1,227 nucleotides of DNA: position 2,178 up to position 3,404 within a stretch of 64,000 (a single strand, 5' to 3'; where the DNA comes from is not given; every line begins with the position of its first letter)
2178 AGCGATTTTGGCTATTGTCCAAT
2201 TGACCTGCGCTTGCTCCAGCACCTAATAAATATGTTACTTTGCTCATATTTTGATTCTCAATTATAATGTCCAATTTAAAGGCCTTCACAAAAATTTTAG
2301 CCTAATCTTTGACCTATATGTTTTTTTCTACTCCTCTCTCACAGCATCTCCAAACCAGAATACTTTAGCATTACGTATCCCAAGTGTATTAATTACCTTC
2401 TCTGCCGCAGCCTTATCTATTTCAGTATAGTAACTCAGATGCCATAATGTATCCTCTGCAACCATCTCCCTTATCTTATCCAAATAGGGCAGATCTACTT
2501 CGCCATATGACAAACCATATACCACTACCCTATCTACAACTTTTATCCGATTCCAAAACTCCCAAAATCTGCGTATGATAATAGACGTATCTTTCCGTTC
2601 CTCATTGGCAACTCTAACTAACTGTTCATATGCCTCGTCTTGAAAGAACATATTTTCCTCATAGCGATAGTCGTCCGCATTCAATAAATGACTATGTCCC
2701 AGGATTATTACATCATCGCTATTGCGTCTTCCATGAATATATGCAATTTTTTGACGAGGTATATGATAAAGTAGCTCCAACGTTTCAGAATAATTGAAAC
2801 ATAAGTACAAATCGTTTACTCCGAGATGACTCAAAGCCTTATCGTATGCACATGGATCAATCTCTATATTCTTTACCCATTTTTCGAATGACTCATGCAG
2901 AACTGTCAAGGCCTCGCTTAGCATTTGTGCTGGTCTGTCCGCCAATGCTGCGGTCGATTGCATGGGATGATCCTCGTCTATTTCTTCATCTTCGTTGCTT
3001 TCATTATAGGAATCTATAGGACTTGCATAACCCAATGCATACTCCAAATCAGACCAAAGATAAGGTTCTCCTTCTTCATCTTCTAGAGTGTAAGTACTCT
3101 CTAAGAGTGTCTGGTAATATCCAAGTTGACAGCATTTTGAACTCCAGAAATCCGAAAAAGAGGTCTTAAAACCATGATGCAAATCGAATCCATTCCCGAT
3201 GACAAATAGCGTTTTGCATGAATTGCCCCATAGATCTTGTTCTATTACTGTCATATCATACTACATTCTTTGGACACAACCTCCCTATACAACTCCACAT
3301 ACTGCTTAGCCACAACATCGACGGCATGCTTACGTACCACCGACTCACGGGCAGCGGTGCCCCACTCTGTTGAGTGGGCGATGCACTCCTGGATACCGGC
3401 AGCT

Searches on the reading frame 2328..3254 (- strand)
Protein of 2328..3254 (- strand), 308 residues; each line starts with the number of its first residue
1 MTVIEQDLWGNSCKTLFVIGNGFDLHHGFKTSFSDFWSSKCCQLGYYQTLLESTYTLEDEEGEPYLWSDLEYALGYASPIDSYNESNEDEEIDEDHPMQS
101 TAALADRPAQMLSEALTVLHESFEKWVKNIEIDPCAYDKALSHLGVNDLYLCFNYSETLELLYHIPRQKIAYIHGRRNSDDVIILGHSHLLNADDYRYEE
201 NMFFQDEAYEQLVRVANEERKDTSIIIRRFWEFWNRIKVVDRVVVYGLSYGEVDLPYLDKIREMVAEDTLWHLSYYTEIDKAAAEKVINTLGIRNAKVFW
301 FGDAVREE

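Call 3: search_protein_families(library=pfam, proteins=[window:2328-3254:-], max_evalue=1)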
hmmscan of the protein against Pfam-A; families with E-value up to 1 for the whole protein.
window:2328-3254:- (308 aa): 1 family
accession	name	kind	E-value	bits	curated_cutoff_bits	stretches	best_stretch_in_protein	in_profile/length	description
PF14253.11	AbiH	-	8.5e-48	164.1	30.9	1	16-275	1-260/260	Bacteriophage abortive infection AbiH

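Call 4: search_protein_families(library=padloc, proteins=[window:2328-3254:-], max_evalue=1)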
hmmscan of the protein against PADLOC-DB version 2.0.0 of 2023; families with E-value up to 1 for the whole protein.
window:2328-3254:- (308 aa): 1 family
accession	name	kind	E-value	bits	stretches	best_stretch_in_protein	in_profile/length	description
PDLC02345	AbiH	-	2.3e-21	74.7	2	116-293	142-328/343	AbiH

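Call 5: search_protein_families(library=ncbifam, proteins=[window:2328-3254:-], max_evalue=1)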
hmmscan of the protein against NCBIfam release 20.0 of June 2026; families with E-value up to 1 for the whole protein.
window:2328-3254:- (308 aa): 1 family
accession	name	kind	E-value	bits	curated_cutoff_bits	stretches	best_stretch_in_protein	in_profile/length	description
NF051449.1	50S_L4_sunset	exception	0.23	11.2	385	1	156-224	132-199/285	50S ribosomal protein L4, sunset domain variant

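Call 18: find_homologous_proteins(query=window:2328-3254:-, max_evalue=0.001)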
Query window:2328-3254:- (308 aa): 37 proteins with E <= 0.001 among 1131 candidates.
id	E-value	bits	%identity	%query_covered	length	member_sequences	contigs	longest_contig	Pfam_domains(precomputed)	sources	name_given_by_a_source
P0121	2.0e-209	712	100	100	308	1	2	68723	PF14253.12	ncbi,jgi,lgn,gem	-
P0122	9.2e-142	490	76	93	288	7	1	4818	PF14253.12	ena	-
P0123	1.8e-104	368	56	96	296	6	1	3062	PF14253.12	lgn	-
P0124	5.0e-85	304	81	56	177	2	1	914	PF14253.12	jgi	-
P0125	8.9e-58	214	41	85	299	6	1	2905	PF14253.12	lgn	-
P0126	9.6e-53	198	37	93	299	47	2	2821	PF14253.12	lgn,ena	-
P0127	1.5e-52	197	37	93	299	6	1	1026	PF14253.12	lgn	-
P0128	1.9e-52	197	36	93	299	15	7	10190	PF14253.12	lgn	-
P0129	6.5e-52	195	40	91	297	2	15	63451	PF14253.12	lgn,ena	-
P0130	4.6e-50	189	39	91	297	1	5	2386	PF14253.12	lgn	-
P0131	8.3e-50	188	37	91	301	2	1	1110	PF14253.12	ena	-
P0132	9.6e-50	188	39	91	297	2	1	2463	PF14253.12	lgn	-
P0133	1.0e-48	184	39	91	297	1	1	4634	PF14253.12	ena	-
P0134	7.7e-47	178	38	88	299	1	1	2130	PF14253.12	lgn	-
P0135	5.4e-42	162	35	93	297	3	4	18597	PF14253.12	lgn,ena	-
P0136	1.6e-25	108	30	96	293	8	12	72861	PF14253.12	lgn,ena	-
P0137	1.0e-22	99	32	84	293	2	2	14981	PF14253.12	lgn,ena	-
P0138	1.9e-20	92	31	94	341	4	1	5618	PF14253.12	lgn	-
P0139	2.9e-20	91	30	84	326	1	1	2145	PF14253.12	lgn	-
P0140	5.1e-19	87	27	91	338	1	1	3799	PF14253.12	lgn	-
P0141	1.3e-18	86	29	94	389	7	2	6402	PF13451.13,PF14253.12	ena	-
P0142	3.1e-18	84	33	83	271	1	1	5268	PF14253.12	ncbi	-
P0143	1.3e-14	72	29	88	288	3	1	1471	PF14253.12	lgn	-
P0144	7.9e-14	70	26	94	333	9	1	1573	PF14253.12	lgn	-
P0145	8.1e-14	70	27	89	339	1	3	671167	PF14253.12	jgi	jgi:hypothetical protein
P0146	1.4e-13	69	26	92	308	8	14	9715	PF14253.12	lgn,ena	-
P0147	7.0e-13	67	27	87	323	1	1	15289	PF14253.12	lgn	-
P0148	4.5e-12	64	26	92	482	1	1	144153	PF14253.12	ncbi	-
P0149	6.7e-12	64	29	80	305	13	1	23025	PF14253.12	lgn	-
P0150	2.9e-11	61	28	85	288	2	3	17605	PF14253.12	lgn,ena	-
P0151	7.6e-11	60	26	79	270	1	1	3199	PF14253.12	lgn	-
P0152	1.7e-10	59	25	93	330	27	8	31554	PF14253.12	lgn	-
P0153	3.5e-9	55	25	83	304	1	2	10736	PF14253.12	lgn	-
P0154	2.1e-8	52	31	52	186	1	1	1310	PF14253.12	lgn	-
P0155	2.1e-5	42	25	87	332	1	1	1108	PF14253.12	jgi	-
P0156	1.4e-4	39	27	57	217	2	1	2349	PF14253.12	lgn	-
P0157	9.9e-4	37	71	7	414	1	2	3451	PF14253.12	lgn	-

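Call 27: find_encoding_contigs(protein=P0122, flank=5000, max_places=4)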
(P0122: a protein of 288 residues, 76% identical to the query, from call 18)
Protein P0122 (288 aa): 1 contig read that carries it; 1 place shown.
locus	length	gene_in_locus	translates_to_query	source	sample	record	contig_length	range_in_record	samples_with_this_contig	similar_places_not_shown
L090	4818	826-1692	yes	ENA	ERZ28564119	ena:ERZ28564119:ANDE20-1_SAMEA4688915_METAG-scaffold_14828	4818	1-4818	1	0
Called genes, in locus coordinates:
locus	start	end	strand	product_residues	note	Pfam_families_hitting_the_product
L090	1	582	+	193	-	?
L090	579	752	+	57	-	-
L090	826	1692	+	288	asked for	PF14253:AbiH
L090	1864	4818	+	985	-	?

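Call 28: find_encoding_contigs(protein=P0123, flank=5000, max_places=4)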
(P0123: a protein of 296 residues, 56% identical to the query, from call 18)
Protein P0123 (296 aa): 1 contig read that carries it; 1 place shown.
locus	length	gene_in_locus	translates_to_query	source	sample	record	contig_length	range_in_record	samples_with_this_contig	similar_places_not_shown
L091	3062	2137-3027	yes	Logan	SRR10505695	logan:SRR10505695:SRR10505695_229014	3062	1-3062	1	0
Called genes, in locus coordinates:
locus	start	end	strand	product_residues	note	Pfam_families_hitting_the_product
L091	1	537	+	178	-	?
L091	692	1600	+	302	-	-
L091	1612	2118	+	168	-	-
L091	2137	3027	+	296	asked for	PF14253:AbiH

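Call 32: predict_structure(alignment_id=A2)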
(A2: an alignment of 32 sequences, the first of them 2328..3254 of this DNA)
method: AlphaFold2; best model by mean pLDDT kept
length: 308 residues; sequences in the alignment: 32
mean_pLDDT: 92.2   pTM: 0.88
mean pLDDT of the five models: 92.2, 91.5, 91.3, 91.2, 90.7
residues with pLDDT >= 90: 255; 70-90: 39; 50-70: 12; < 50: 2
segments of 3 or more residues with pLDDT < 50: none
pLDDT, mean of each block of 10 residues (from residue 1): 58 87 95 92 90 94 91 95 94 86 94 97 96 93 93 97 97 94 93 92 94 97 95 96 95 94 97 94 97 96 76
secondary structure, 60 per line:
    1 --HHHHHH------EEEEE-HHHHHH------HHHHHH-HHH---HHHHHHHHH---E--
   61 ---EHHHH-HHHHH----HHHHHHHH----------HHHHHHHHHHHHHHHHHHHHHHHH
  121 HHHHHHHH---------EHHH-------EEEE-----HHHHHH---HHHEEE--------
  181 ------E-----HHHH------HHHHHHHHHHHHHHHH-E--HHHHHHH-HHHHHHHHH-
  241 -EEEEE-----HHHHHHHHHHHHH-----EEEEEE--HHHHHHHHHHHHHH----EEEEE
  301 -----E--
elements in order: H3-8 E15-19 H21-26 H33-38 H46-54 H65-68 H70-74 H79-86 H97-128 E149-152 H158-163 E170-172 H193-196 H203-218 H223-229 H231-239 E242-246 H252-264 E270-275 H278-291 E296-300

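Call 37: fold_search(model_id=the predicted structure, library=pdb)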
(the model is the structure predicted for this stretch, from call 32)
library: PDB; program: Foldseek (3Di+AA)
matches with E <= 10: 893; with E <= 0.001: 2
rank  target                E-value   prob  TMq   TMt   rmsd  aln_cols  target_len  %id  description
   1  8sub_B                5.2e-04  0.99  0.40  0.32  14.1       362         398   16  E. coli SIR2-HerA complex (dodecamer SIR2 pentamer HerA) (released 2023-12-27)
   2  8sub_K                7.7e-04  0.99  0.37  0.30  12.9       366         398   16  E. coli SIR2-HerA complex (dodecamer SIR2 pentamer HerA) (released 2023-12-27)
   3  8sub_G                2.0e-03  0.98  0.39  0.32  12.9       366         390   14  E. coli SIR2-HerA complex (dodecamer SIR2 pentamer HerA) (released 2023-12-27)
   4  6rxm_E                2.8e-03  0.98  0.31  0.39  14.5       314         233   11  Crystal structure of CobB Ac2 (A76G, I131C, V162G) in complex with H4K16-Acetyl peptide (released 2020-04-15)
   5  6rxq_D                1.1e-02  0.91  0.32  0.41  13.5       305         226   12  Crystal structure of CobB Ac2 (A76G,I131C,V162A) in complex with H4K16Cr-2'OH-ADPr peptide intermediate after soaking (released 2020-04-15)
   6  8y3m_A                1.7e-02  0.87  0.34  0.14  12.4       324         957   12  Cryo-EM structure of DSR2-DSAD1 complex (cross-linked) (released 2024-09-11)
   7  8y3m_B                1.7e-02  0.87  0.34  0.13  12.4       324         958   12  Cryo-EM structure of DSR2-DSAD1 complex (cross-linked) (released 2024-09-11)
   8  6rxq_A                2.3e-02  0.69  0.27  0.35  18.2       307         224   10  Crystal structure of CobB Ac2 (A76G,I131C,V162A) in complex with H4K16Cr-2'OH-ADPr peptide intermediate after soaking (released 2020-04-15)
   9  7tbv_C                2.6e-02  0.18  0.18  0.09  22.7       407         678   11  Crystal structure of the shikimate kinase + 3-dehydroquinate dehydratase + 3-dehydroshikimate dehydrogenase domains of (released 2022-03-16)
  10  6rxq_B                2.9e-02  0.84  0.33  0.42  13.3       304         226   12  Crystal structure of CobB Ac2 (A76G,I131C,V162A) in complex with H4K16Cr-2'OH-ADPr peptide intermediate after soaking (released 2020-04-15)
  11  5l2e_A                4.6e-02  0.15  0.19  0.10  25.3       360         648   10  Crystal structure of rat Glutamate receptor delta-2 extracellular domain (released 2016-12-28)
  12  8w56_A                6.0e-02  0.69  0.35  0.14  11.2       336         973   10  Cryo-EM structure of DSR2-DSAD1 state 1 (released 2024-05-01)
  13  5kc8                  6.4e-02  0.14  0.18  0.15  23.6       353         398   10  Crystal structure of the amino-terminal domain (ATD) of iGluR Delta-2 (GluD2) (released 2016-07-27)
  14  9ltq_B                7.6e-02  0.95  0.18  0.29   4.4        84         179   10  Crystal structure of human RAB43 in complex with GppNHp (released 2026-01-14)
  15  4pzc_A                8.9e-02  0.35  0.14  0.15  14.8       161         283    9  Crystal structure of (S)-3-hydroxybutyryl-CoA dehydrogenase PaaH1 from Ralstonia eutropha (released 2015-02-11)
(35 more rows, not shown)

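Call 56: search_solved_structures(query=A2, max_evalue=10, show_alignments=3)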
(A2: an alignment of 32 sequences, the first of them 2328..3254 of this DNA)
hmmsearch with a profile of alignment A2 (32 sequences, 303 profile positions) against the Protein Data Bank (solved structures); distinct sequences matched with E-value up to 10: 6.
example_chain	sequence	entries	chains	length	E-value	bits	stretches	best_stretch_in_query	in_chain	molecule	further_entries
7tbi_M1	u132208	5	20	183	0.059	16.1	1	32-124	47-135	Nsp1 | NUP62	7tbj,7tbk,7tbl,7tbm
5cws_C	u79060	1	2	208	0.09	15.4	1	32-124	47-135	Nucleoporin NSP1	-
2xfv_A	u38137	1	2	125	0.47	13.1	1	24-92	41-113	REGULATORY PROTEIN SWI6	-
3oqc_A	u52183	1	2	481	1.2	11.7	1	3-98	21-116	Ufm1-specific protease 2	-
9cfs_A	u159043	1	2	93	4.6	9.8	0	164-231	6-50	Long regulatory protein rop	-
23wm_A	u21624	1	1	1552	8.7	8.9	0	197-233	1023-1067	PP507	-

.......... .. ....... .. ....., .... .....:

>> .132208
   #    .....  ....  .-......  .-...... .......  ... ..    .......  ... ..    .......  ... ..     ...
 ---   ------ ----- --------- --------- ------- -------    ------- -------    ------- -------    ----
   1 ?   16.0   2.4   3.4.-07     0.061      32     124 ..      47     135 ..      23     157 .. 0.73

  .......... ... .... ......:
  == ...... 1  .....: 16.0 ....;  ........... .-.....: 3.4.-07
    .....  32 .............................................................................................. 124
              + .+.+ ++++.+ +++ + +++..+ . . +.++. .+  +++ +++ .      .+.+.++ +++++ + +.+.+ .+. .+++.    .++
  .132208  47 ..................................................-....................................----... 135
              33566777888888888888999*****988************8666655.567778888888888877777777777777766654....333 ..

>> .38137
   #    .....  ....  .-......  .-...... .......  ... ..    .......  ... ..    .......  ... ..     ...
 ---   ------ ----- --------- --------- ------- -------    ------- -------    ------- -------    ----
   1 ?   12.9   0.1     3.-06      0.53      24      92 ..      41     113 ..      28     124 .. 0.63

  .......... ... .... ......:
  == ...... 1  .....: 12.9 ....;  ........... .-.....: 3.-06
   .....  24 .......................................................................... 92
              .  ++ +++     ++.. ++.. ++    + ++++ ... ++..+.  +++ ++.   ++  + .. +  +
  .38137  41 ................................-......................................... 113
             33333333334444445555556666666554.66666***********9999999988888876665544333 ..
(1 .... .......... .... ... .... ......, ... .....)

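Call 63: find_encoding_contigs(protein=P0129, flank=6000, max_places=5)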
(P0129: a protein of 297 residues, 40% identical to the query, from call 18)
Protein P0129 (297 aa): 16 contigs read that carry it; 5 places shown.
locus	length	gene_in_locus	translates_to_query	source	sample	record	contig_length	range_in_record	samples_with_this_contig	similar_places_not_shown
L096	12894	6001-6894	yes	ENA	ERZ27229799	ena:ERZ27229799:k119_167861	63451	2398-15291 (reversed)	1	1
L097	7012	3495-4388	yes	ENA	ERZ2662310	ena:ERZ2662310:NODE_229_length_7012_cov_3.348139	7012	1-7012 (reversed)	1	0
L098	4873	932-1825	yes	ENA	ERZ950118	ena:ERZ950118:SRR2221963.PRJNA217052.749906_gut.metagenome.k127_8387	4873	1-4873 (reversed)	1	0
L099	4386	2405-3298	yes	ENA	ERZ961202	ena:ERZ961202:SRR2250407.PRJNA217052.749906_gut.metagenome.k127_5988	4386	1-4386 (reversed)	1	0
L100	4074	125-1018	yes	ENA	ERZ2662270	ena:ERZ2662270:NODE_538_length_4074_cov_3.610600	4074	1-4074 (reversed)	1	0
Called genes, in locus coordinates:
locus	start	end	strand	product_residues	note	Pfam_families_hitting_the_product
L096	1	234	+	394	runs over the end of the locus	PF20706:GT4-conflict (faint), PF13439:Glyco_transf_4, PF00534:Glycos_transf_1, PF13692:Glyco_trans_1_4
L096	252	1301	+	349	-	PF00483:NTP_transferase, PF12804:NTP_transf_3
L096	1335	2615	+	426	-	PF02463:SMC_N (weak), PF13175:AAA_15, PF00005:ABC_tran (faint), PF13304:AAA_21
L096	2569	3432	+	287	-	PF14491:DUF4435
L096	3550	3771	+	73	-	-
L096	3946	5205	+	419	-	PF04471:Mrr_cat, PF06114:Peptidase_M78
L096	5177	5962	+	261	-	PF03808:Glyco_tran_WecG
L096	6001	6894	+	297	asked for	PF14253:AbiH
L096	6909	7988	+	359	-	PF14907:NTP_transf_5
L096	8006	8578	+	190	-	PF00908:dTDP_sugar_isom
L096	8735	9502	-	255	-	PF13505:OMP_b-brl (weak), PF13568:OMP_b-brl_2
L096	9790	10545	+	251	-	PF02754:CCG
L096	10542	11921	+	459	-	PF02589:LUD_dom, PF13187:Fer4_9 (faint), PF00037:Fer4 (faint), PF12797:Fer4_2 (faint), PF13183:Fer4_8, PF13237:Fer4_10 (faint), PF12838:Fer4_7 (weak), PF13534:Fer4_17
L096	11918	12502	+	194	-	PF02589:LUD_dom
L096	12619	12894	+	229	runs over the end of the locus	-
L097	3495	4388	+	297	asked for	PF14253:AbiH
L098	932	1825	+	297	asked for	PF14253:AbiH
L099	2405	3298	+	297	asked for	PF14253:AbiH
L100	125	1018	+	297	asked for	PF14253:AbiH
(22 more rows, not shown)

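Call 64: find_related_loci(query=A2, collection=metagenome_contigs, flank=8000)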
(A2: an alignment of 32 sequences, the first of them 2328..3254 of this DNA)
Query A2 (308 aa) in metagenome_contigs; peptide patterns used: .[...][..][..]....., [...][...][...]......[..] (x = any residue, [..] = any of these).
600 stretches matched a pattern (row limit reached: there are more); 482 encode a relative of the query (tblastn E <= 1e-3); the best 80 are kept; 80 distinct loci.
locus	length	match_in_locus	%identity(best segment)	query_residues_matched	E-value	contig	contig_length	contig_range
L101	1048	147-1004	34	11-303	6e-55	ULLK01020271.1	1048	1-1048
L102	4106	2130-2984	36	16-293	5e-48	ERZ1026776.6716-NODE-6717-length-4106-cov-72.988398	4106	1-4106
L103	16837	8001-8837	35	14-293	1e-52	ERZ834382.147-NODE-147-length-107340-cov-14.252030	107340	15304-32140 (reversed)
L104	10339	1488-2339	33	11-301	2e-46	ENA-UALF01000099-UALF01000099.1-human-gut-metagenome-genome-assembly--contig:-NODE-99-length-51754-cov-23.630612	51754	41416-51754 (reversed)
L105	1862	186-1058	32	4-299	8e-47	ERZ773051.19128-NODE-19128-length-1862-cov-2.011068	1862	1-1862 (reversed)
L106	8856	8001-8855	33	11-301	2e-45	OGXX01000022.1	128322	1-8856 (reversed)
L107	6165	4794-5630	33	15-299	2e-44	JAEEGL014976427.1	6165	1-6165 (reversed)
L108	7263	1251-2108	36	4-301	1e-44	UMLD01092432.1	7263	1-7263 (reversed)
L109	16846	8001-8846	33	14-300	5e-43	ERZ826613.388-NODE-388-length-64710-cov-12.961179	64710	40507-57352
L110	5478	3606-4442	31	14-299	8e-42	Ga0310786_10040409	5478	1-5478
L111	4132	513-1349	35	15-299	1e-41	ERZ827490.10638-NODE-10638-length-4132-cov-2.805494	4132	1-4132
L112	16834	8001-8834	33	16-295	4e-40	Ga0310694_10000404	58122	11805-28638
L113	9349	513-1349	34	15-299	4e-40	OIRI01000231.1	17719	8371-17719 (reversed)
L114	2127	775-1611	29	14-299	3e-40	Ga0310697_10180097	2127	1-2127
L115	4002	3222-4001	31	16-277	5e-38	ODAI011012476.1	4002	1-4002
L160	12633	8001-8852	28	16-306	8e-26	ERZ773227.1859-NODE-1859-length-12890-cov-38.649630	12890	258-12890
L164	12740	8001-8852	28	16-306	7e-25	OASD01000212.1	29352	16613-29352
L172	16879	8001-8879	31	15-301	1e-24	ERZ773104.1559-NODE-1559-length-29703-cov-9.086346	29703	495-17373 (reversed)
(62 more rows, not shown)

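Call 68: search_protein_families(library=pfam, alignment_id=A4, max_evalue=0.00001)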
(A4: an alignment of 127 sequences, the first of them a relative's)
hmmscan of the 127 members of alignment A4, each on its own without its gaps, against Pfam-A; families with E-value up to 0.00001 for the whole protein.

A. member 1, L090:1-579:+ (193 aa): 0 families

B. families by the number of members that match (of 127 scanned): 93 families (the first 25 are shown)
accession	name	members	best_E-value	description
PF13306.12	LRR_5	2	3.4e-85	BspA type Leucine rich repeat region (6 copies)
PF01370.27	Epimerase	2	2.8e-58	NAD dependent epimerase/dehydratase family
PF13310.11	Virulence_RhuM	2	3.7e-43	Virulence protein RhuM family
PF12770.12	CHAT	2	1.4e-40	CHAT domain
PF14253.11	AbiH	2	1e-38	Bacteriophage abortive infection AbiH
PF08843.17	AbiEii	2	4.6e-35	Nucleotidyl transferase AbiEii toxin, Type IV TA system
PF16363.11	GDP_Man_Dehyd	2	3e-27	GDP-mannose 4,6 dehydratase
PF08308.17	PEGA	2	8e-26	PEGA domain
PF13245.12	AAA_19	2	1.7e-14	AAA domain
PF04321.23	RmlD_sub_bind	2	1.4e-13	RmlD substrate binding domain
PF13589.12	HATPase_c_3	2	2.2e-10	Histidine kinase-, DNA gyrase B-, and HSP90-like ATPase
PF12686.12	DUF3800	2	3.4e-10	Protein of unknown function (DUF3800)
PF13412.12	HTH_24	2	7.7e-08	Winged helix-turn-helix DNA-binding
PF13498.11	DUF4122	1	2.5e-90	Domain of unknown function (DUF4122)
PF03808.19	Glyco_tran_WecG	1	3.6e-55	Glycosyl transferase WecG/TagA/CpsF family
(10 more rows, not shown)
